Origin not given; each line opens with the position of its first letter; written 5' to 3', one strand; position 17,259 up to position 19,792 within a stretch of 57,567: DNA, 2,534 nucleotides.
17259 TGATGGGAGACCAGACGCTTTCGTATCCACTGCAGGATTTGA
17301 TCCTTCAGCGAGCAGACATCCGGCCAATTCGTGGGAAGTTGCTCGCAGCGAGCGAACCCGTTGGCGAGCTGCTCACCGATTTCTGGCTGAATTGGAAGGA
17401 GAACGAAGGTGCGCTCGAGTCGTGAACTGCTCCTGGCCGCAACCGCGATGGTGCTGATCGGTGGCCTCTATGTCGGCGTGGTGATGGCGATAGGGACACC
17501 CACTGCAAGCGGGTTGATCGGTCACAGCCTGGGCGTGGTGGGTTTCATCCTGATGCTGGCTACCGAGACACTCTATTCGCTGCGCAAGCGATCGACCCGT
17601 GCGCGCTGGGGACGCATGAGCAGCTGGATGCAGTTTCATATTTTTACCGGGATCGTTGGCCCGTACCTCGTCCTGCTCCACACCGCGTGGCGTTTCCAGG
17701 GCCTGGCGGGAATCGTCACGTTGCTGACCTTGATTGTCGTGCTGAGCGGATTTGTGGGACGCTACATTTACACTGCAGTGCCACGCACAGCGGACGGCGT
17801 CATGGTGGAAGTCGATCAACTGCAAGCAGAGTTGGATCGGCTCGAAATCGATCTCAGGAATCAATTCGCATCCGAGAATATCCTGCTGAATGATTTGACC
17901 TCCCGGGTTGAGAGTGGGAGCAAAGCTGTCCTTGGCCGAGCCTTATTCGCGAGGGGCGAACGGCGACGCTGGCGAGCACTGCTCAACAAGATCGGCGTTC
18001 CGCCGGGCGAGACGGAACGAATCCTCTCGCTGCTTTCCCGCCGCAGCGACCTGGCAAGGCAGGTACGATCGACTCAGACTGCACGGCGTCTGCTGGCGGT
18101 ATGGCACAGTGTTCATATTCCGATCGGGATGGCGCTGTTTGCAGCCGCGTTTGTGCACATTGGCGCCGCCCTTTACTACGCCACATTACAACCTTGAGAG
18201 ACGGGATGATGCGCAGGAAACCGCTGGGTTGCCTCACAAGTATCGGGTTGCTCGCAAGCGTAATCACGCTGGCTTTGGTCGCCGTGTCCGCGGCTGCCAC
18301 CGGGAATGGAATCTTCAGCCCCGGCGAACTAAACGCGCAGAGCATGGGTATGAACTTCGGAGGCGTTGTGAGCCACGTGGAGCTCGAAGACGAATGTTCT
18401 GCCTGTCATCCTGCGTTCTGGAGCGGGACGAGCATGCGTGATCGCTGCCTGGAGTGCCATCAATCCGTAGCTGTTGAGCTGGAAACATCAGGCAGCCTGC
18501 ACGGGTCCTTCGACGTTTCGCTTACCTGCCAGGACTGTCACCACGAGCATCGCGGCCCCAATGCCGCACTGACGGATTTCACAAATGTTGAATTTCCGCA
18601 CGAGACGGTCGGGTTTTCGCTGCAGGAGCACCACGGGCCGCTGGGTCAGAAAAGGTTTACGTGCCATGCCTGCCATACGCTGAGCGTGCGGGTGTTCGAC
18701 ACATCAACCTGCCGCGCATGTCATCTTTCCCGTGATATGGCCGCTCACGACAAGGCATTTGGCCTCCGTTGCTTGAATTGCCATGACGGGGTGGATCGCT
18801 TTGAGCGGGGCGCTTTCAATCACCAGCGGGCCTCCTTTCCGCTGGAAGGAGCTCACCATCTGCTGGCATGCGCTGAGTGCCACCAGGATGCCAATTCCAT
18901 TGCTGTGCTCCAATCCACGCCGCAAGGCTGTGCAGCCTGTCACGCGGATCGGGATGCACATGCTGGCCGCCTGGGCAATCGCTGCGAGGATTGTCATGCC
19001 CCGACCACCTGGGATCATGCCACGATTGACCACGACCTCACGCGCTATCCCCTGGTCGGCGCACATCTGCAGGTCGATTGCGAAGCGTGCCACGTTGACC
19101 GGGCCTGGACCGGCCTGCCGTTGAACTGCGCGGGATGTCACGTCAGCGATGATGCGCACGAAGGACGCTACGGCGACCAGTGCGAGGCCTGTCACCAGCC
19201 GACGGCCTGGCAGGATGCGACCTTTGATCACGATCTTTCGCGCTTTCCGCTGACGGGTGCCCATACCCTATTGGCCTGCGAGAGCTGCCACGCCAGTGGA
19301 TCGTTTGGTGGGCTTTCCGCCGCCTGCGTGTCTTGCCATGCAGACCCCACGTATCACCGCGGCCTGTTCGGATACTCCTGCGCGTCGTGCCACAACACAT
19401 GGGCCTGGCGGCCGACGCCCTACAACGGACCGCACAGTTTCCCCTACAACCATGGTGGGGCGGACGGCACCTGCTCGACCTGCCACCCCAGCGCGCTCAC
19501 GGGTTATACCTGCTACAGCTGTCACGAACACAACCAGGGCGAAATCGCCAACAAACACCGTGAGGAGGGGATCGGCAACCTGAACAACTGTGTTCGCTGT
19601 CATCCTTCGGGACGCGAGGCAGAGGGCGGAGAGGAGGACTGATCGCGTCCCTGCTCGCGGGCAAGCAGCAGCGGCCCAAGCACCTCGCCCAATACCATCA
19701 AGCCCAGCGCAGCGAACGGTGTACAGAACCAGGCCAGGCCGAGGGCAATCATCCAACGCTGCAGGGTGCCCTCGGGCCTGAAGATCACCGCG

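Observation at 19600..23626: LexA-box-fronted cassette: RecA-fold (ImuA/SulA-like) protein, small helical ORF, proofreading-degenerate family-B polymerase, membrane protein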

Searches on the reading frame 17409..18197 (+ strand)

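Call 35: search_protein_families(library=pfam, proteins=[window:17409-18197:+], max_evalue=0.01)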
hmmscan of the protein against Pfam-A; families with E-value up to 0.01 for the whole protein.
window:17409-18197:+ (262 aa): 1 family
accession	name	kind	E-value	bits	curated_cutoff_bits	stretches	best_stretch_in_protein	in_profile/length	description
PF01292.26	Ni_hydr_CYTB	-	0.00048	20.4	30.1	1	225-258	133-166/179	Prokaryotic cytochrome b561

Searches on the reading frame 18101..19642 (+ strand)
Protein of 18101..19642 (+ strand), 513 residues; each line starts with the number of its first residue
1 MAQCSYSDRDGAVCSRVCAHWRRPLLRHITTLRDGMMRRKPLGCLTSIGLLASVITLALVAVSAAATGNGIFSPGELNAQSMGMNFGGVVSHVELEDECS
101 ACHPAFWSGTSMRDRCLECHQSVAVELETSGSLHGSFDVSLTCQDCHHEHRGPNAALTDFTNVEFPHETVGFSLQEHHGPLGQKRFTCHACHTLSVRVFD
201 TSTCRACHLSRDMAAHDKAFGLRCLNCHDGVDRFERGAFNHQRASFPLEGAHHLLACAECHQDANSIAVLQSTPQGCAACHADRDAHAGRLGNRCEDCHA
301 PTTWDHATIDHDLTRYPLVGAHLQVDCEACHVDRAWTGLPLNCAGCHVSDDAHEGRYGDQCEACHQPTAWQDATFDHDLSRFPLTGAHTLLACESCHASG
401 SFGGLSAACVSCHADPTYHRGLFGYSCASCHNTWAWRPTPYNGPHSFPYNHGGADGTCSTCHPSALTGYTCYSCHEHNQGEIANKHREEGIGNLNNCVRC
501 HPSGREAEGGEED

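Call 35: search_protein_families(library=pfam, proteins=[window:18101-19642:+], max_evalue=0.01)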
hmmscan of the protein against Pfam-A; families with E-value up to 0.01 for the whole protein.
window:18101-19642:+ (513 aa): 3 families
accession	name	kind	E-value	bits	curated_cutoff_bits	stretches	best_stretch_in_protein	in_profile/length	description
PF14522.11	Cytochrome_C7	-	7.9e-23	80.5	24.8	4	284-347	5-66/67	Cytochrome c7 and related cytochrome c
PF14537.11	Cytochrom_c3_2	-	6.3e-17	62.3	25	3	202-281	7-78/79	Cytochrome c3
PF02085.21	Cytochrom_CIII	-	4.1e-08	33.9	22.9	0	92-152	28-87/101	Class III cytochrome C family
